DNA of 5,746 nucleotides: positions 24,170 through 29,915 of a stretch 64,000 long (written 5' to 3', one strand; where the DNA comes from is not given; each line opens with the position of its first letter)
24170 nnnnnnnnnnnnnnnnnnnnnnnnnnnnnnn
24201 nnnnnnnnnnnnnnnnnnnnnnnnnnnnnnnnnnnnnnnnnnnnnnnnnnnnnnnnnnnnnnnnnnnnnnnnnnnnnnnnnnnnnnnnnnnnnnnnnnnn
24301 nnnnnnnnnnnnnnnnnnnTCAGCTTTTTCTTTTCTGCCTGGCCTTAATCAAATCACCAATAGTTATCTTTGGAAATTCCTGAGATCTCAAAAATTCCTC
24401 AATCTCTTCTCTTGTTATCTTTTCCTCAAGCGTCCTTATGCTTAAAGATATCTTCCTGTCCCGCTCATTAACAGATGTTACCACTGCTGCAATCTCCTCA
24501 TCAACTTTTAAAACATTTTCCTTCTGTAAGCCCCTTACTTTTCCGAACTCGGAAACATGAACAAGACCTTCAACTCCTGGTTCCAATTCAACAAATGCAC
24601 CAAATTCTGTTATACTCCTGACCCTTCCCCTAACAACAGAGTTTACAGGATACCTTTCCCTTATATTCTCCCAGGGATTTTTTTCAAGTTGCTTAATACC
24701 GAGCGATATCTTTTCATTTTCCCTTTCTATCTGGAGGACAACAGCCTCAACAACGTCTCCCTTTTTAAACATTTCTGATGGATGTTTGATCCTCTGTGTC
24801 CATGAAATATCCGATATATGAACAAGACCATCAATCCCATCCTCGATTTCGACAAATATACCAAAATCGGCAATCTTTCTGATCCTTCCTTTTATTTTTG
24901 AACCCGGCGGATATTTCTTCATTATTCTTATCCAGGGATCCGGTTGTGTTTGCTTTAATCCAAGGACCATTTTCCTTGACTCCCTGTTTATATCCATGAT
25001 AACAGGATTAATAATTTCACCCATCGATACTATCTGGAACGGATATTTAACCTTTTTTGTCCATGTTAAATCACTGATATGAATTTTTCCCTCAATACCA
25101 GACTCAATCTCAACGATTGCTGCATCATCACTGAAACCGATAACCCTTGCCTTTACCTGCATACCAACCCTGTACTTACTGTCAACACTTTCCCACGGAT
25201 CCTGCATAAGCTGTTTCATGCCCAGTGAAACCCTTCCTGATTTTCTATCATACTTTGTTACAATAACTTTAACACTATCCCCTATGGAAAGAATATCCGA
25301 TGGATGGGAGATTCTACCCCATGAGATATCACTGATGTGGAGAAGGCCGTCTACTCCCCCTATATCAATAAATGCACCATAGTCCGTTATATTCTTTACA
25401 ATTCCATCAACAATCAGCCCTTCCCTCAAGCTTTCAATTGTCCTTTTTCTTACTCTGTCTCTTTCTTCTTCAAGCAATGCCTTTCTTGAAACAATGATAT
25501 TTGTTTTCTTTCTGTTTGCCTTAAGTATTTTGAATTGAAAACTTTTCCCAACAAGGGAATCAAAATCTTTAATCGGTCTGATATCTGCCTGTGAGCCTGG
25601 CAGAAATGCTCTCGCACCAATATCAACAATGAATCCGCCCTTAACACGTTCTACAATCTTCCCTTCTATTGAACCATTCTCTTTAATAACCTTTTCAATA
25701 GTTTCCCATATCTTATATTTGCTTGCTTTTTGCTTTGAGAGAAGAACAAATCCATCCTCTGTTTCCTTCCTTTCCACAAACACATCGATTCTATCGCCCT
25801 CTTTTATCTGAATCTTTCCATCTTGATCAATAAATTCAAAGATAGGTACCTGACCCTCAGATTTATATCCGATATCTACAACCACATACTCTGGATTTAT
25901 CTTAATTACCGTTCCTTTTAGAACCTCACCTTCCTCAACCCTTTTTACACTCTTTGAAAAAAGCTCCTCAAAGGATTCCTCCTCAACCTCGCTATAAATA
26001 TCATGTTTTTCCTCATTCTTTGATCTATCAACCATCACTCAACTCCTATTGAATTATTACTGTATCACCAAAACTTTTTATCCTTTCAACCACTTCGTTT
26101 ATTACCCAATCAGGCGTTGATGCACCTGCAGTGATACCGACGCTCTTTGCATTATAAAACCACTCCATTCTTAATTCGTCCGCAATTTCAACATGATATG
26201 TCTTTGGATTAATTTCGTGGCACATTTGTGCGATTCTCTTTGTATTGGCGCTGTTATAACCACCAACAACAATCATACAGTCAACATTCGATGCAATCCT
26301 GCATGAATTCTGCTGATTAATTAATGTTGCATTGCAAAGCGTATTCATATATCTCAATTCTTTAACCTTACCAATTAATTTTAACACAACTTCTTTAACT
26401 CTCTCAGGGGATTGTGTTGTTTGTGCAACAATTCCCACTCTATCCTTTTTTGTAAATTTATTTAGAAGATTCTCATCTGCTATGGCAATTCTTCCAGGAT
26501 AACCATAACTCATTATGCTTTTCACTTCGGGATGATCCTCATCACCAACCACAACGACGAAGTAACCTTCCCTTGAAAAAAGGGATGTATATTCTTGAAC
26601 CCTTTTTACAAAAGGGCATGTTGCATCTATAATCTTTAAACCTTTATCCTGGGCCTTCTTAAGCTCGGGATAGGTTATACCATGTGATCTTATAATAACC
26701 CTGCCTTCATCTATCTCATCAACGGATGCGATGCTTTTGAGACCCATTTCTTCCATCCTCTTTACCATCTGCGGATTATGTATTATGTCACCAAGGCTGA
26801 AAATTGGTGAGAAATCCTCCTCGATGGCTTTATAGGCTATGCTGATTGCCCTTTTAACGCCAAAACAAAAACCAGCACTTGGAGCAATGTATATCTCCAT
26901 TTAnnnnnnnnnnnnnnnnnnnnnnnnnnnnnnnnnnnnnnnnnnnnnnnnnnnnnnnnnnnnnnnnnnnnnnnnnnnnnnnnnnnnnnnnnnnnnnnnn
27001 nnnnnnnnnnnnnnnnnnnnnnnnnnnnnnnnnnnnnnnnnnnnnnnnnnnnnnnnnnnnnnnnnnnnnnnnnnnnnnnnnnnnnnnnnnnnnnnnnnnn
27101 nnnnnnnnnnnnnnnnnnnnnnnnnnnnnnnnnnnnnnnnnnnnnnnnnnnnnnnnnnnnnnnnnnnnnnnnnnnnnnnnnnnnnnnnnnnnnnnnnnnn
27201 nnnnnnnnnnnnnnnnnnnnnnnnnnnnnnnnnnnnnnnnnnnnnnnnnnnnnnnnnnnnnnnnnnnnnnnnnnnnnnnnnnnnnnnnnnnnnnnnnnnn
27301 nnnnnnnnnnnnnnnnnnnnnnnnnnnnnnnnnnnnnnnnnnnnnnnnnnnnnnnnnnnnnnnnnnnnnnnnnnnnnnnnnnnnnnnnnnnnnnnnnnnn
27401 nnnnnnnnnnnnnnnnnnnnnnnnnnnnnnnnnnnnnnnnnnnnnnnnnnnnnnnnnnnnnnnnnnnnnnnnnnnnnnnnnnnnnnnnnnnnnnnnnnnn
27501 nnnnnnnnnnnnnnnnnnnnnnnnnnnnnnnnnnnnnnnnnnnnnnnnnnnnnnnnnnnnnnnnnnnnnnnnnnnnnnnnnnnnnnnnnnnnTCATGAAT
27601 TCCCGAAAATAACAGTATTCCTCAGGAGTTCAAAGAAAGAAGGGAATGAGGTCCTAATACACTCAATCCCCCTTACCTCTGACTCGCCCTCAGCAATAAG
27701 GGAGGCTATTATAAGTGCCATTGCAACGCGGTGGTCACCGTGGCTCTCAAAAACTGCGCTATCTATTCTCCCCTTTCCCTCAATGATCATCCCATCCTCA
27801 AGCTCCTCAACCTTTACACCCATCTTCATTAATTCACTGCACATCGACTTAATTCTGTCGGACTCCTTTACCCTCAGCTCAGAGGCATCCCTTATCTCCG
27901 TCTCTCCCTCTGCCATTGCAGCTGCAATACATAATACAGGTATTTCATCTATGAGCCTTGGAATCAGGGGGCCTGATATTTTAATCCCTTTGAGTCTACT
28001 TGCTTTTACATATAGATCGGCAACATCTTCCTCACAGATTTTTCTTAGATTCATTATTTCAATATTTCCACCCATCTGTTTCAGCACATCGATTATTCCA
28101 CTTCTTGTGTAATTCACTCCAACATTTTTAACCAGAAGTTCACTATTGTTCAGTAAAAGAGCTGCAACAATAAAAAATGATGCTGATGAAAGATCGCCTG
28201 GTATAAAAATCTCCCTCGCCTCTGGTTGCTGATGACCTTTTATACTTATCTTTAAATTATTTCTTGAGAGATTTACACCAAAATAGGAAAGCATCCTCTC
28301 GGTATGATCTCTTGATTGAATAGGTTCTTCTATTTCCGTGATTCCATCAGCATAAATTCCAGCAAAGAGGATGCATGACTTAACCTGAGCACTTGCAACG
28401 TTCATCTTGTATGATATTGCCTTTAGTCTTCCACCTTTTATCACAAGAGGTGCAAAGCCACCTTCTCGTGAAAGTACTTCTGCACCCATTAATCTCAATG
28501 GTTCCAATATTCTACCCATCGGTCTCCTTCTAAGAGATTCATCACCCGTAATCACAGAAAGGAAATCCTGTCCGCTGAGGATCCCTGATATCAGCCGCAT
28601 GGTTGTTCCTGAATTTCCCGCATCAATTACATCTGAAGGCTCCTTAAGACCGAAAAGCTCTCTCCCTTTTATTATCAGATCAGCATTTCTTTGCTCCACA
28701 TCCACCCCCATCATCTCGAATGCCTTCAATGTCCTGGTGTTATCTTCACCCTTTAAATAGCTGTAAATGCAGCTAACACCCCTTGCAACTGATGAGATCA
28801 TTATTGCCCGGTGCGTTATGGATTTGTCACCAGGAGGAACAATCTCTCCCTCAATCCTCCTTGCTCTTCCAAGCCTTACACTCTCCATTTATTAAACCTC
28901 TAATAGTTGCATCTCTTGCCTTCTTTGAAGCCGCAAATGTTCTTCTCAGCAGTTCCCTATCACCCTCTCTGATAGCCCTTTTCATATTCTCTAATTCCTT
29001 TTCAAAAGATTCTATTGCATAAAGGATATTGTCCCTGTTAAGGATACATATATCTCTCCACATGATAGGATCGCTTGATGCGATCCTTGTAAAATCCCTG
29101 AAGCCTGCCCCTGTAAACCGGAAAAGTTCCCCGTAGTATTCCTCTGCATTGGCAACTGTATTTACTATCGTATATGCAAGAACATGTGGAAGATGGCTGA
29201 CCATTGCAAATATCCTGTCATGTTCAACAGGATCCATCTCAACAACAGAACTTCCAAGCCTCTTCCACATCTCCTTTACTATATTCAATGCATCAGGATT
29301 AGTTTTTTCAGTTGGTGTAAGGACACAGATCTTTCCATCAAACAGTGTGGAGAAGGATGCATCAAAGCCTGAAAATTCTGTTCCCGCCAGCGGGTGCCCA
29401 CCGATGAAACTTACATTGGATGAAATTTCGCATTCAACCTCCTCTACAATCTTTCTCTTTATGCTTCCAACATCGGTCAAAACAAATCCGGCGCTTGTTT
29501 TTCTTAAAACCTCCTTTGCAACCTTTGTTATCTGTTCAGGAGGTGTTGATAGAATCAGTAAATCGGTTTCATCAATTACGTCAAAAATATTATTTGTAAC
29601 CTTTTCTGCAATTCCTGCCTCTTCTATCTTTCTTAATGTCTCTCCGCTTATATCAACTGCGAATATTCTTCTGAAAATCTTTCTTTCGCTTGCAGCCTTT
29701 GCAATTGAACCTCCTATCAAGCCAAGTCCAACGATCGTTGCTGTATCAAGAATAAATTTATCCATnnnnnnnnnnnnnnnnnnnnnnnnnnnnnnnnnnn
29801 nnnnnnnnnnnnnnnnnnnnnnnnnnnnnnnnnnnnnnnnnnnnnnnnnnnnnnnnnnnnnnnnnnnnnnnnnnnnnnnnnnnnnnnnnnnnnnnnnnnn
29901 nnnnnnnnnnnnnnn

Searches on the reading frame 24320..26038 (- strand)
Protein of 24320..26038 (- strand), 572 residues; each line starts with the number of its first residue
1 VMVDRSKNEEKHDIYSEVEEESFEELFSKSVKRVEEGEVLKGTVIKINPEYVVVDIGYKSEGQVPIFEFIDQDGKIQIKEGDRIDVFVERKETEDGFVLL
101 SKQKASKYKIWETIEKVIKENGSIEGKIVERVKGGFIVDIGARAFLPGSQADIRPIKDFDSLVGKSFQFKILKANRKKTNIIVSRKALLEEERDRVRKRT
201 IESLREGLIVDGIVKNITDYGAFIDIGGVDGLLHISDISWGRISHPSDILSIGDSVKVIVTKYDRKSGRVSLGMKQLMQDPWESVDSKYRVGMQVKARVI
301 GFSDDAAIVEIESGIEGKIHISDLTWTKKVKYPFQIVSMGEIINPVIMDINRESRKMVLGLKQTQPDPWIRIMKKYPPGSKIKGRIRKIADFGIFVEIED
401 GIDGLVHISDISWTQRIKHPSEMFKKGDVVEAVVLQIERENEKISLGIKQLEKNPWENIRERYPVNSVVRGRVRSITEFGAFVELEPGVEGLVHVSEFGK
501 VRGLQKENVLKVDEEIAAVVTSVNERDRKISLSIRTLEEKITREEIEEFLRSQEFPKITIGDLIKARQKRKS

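Call 90: search_protein_families(library=pfam, proteins=[window:24320-26038:-], max_evalue=1e-10)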
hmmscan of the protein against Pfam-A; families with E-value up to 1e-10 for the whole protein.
window:24320-26038:- (572 aa): 3 families
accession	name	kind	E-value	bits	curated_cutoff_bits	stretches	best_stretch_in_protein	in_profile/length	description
PF00575.29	S1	-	3e-77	255.4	22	3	205-275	3-74/74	S1 RNA binding domain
PF23459.1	S1_RRP5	-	7.2e-27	94.2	27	0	378-443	3-67/72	RRP5 S1 domain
PF21710.3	Spt6_S1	-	5.1e-16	59.2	27.5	0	385-448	23-86/91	Spt6, S1/OB domain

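Call 91: find_homologous_proteins(query=window:24320-26038:-, max_evalue=1e-50)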
Query window:24320-26038:- (572 aa): 8000 proteins with E <= 1e-50 among 8000 candidates; the best 120 are listed.
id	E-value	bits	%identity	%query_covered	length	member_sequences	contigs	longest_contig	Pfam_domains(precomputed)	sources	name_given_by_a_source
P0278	0.0e+0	1185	95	100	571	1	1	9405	PF17092.12,PF00575.30,PF23459.2,PF13509.13,PF21710.4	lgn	-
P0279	0.0e+0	1176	94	100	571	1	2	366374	PF17092.12,PF00575.30,PF23459.2,PF13509.13,PF21710.4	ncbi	-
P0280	0.0e+0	1175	94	100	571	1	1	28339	PF17092.12,PF00575.30,PF23459.2,PF13509.13,PF21710.4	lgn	-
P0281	0.0e+0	1069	84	100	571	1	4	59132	PF17092.12,PF00575.30,PF23459.2,PF13509.13,PF21710.4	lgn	-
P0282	8.1e-227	772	-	-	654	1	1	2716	PF17092.12,PF00575.30,PF23459.2,PF13509.13,PF21710.4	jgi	-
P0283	1.6e-207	709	-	-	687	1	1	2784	PF17092.12,PF19252.5,PF00575.30,PF23459.2,PF13509.13,PF24685.2,PF21710.4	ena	-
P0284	8.8e-204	696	54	97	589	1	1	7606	PF17092.12,PF00575.30,PF23459.2,PF13509.13,PF21710.4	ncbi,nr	ncbi:MAG TPA: 30S ribosomal protein S1 [Thermodesulfobacteriota bacterium]|nr:30S ribosomal protein 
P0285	1.6e-201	689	53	97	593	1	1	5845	PF17092.12,PF00575.30,PF23459.2,PF13509.13,PF21710.4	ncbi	-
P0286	1.6e-201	689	53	97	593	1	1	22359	PF17092.12,PF00575.30,PF23459.2,PF13509.13,PF21710.4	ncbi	-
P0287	2.7e-201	688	53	97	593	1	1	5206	PF17092.12,PF00575.30,PF23459.2,PF13509.13,PF21710.4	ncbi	-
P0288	1.4e-200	686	51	99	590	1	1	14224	PF17092.12,PF00575.30,PF23459.2,PF13509.13,PF21710.4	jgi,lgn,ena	-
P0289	2.8e-200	685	52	97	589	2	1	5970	PF17092.12,PF00575.30,PF23459.2,PF13509.13,PF24685.2,PF21710.4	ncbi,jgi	jgi:small subunit ribosomal protein S1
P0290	1.6e-198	679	52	97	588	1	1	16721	PF17092.12,PF00575.30,PF23459.2,PF13509.13,PF21710.4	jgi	jgi:small subunit ribosomal protein S1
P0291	2.1e-198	679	52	97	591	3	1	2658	PF17092.12,PF00575.30,PF23459.2,PF13509.13,PF24685.2,PF21710.4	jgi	jgi:small subunit ribosomal protein S1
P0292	4.8e-198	677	52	96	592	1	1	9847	PF17092.12,PF00575.30,PF23459.2,PF13509.13,PF21710.4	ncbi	-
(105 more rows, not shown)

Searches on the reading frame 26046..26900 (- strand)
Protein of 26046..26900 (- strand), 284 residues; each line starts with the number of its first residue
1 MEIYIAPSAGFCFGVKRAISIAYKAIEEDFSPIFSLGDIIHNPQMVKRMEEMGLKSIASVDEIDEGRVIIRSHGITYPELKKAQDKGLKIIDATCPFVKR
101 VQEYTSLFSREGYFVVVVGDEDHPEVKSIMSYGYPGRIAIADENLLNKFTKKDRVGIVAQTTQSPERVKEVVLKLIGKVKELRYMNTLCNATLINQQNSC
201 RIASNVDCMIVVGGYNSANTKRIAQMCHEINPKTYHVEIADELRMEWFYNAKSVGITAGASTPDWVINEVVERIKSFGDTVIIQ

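Call 105: search_protein_families(library=pfam, proteins=[window:26046-26900:-], max_evalue=1e-8)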
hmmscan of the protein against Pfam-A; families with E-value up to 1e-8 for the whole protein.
window:26046-26900:- (284 aa): 1 family
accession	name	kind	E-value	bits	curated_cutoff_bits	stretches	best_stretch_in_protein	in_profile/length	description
PF02401.23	LYTB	-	3.1e-90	302.5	24.5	1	3-275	1-267/267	LytB protein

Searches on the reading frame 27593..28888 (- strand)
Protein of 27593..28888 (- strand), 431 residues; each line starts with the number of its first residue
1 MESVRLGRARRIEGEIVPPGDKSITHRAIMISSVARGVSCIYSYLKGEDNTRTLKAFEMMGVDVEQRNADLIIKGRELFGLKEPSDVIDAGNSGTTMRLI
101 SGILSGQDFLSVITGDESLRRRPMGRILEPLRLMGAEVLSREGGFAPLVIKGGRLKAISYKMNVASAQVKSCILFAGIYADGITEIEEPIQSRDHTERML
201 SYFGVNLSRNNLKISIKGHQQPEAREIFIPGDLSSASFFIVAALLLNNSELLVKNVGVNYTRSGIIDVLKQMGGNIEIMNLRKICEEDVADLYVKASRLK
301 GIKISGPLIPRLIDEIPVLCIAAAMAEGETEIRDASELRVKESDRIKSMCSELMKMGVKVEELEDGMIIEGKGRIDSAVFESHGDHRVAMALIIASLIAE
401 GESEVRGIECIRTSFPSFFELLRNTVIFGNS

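Call 105: search_protein_families(library=pfam, proteins=[window:27593-28888:-], max_evalue=1e-8)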
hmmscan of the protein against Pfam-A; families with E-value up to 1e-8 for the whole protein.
window:27593-28888:- (431 aa): 1 family
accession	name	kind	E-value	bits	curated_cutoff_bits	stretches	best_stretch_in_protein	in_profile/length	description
PF00275.25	EPSP_synthase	-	1.2e-120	403.5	22.8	1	10-421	5-416/417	EPSP synthase (3-phosphoshikimate 1-carboxyvinyltransferase)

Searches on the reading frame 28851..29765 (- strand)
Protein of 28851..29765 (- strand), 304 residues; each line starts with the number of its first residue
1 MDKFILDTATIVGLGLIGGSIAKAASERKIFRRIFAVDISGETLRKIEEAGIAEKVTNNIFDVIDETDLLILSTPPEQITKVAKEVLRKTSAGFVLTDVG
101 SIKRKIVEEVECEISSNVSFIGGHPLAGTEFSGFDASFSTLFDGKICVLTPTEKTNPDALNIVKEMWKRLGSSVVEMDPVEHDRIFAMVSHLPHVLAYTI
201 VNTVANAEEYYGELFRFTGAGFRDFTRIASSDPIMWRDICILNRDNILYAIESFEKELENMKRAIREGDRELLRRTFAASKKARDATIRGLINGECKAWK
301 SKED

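Call 105: search_protein_families(library=pfam, proteins=[window:28851-29765:-], max_evalue=1e-8)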
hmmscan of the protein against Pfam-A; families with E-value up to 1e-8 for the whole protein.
window:28851-29765:- (304 aa): 2 families
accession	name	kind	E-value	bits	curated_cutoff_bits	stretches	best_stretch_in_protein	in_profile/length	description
PF02153.23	PDH_N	-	1.7e-38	132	26.5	1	21-175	1-153/154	Prephenate dehydrogenase, nucleotide-binding domain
PF20463.3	PDH_C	-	1.9e-31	108.8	22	1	178-278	1-101/102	Prephenate dehydrogenase, dimerization domain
